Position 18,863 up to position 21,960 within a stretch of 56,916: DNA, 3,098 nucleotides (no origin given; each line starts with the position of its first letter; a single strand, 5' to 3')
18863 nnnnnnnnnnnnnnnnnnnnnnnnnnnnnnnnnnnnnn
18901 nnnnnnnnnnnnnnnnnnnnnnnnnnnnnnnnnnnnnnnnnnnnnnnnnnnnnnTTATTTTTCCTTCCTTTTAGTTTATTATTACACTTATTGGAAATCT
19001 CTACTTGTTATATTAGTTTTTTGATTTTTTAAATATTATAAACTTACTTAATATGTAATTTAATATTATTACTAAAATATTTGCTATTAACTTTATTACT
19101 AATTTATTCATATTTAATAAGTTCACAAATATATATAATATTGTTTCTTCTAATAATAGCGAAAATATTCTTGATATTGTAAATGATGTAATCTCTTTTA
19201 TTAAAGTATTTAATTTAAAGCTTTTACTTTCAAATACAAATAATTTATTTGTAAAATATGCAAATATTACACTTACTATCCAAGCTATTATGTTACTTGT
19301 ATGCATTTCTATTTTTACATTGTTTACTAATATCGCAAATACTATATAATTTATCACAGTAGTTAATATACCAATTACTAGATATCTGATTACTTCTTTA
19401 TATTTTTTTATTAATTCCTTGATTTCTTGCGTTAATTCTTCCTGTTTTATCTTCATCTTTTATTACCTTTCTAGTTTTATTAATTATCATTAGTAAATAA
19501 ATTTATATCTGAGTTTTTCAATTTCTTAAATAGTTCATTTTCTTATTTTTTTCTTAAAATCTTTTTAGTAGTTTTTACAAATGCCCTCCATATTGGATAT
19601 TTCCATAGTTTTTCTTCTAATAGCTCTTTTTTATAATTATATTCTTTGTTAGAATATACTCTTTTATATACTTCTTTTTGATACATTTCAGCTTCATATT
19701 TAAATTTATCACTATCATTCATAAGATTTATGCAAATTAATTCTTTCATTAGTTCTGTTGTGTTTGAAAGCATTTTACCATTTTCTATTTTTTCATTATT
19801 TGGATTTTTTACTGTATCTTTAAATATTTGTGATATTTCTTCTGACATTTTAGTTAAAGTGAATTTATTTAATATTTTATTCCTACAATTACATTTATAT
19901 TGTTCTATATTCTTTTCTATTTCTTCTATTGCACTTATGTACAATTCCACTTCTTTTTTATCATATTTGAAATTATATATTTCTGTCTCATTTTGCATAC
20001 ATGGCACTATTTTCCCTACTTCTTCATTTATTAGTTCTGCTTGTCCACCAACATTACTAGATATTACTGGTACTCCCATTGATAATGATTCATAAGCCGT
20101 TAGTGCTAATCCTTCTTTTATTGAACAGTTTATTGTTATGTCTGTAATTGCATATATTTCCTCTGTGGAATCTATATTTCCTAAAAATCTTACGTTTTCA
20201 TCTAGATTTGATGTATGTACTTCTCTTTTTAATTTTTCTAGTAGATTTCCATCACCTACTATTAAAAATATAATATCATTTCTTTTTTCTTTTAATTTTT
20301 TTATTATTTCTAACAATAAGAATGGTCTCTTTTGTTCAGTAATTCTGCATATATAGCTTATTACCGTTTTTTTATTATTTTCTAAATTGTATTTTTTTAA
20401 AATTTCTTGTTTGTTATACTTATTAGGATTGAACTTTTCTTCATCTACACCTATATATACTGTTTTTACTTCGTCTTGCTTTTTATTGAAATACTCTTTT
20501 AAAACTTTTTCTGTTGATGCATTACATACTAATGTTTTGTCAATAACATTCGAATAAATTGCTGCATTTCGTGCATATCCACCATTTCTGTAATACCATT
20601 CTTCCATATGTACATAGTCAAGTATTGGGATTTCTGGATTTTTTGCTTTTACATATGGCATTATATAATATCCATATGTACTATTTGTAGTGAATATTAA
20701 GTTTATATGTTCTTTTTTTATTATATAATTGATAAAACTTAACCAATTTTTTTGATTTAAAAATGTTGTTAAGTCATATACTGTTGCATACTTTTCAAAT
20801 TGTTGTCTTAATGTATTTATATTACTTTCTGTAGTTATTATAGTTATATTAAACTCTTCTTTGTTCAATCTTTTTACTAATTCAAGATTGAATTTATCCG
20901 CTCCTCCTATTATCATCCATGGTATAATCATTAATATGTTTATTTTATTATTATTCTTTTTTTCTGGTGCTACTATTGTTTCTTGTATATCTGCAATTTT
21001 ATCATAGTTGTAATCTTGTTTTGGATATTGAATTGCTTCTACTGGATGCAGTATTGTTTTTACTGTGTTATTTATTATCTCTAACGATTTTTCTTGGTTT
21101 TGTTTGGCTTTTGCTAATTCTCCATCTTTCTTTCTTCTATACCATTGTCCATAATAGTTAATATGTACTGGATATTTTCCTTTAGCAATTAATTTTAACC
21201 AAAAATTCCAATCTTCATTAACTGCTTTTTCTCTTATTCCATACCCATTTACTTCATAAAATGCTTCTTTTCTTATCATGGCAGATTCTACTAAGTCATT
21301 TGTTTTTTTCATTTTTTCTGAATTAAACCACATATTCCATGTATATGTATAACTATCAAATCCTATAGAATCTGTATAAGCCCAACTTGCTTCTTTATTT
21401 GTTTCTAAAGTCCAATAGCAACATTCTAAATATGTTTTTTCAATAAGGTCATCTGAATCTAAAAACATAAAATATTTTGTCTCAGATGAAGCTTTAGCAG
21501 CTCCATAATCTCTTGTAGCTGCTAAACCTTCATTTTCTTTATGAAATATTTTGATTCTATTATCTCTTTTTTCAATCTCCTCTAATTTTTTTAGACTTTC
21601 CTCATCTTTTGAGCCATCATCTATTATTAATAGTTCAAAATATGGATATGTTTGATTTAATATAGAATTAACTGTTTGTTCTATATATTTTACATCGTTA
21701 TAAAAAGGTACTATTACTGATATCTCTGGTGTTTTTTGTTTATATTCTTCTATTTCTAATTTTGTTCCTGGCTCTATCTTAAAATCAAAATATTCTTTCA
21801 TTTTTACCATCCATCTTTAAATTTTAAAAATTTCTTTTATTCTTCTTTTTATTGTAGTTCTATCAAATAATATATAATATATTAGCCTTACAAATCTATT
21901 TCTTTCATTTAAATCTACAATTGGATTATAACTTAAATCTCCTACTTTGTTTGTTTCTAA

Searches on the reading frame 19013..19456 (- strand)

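Call 6: search_protein_families(library=pfam, proteins=[window:19013-19456:-], max_evalue=0.001)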
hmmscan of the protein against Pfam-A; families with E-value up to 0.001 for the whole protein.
window:19013-19456:- (147 aa): 1 family
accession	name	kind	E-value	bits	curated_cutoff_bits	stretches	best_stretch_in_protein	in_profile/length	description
PF04138.20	GtrA_DPMS_TM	-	5.3e-25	88.3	26.1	1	24-142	1-117/117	GtrA/DPMS, transmembrane domain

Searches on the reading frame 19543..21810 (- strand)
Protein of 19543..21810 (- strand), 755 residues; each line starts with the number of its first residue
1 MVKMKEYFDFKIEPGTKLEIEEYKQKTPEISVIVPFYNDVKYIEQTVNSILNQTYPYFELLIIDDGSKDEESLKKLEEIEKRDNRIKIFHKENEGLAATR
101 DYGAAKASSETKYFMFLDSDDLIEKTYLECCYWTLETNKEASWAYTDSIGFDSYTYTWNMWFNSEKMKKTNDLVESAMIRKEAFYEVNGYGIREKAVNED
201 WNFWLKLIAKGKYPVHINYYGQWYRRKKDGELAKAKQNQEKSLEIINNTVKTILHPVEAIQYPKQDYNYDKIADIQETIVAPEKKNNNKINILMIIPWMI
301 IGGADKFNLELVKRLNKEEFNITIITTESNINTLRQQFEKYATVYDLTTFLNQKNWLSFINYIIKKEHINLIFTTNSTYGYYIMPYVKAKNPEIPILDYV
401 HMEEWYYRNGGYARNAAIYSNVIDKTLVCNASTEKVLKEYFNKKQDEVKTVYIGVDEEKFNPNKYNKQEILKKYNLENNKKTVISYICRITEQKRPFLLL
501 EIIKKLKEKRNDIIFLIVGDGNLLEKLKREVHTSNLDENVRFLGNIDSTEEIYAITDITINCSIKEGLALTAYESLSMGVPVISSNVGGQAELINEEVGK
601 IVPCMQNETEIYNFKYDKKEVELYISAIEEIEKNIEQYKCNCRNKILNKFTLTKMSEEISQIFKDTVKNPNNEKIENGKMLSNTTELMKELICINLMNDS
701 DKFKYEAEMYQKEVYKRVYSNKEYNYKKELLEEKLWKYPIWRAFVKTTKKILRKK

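Call 6: search_protein_families(library=pfam, proteins=[window:19543-21810:-], max_evalue=0.001)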
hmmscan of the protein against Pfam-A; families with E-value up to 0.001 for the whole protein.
window:19543-21810:- (755 aa): 7 families
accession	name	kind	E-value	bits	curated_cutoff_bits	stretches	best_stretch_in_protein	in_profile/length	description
PF00535.33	Glycos_transf_2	-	4.6e-29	101.9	23.3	1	31-168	1-138/168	Glycosyl transferase family 2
PF00534.26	Glycos_transf_1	-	1.3e-28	100.1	26.4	1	469-603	3-141/172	Glycosyl transferases group 1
PF13692.12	Glyco_trans_1_4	-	6.3e-24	85.3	27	1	482-602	2-124/142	Glycosyl transferases group 1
PF13641.12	Glyco_tranf_2_3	-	1.9e-08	35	27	1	28-132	1-108/230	Glycosyltransferase like family 2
PF13439.12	Glyco_transf_4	-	8.7e-08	32.8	28.5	1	301-458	1-169/170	Glycosyltransferase Family 4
PF13632.12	Glyco_trans_2_3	-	1.2e-06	28.9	27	1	113-229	1-127/198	Glycosyl transferase family group 2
PF20706.3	GT4-conflict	-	3.2e-06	26.8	26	1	554-639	280-362/385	Family 4 Glycosyltransferase in conflict systems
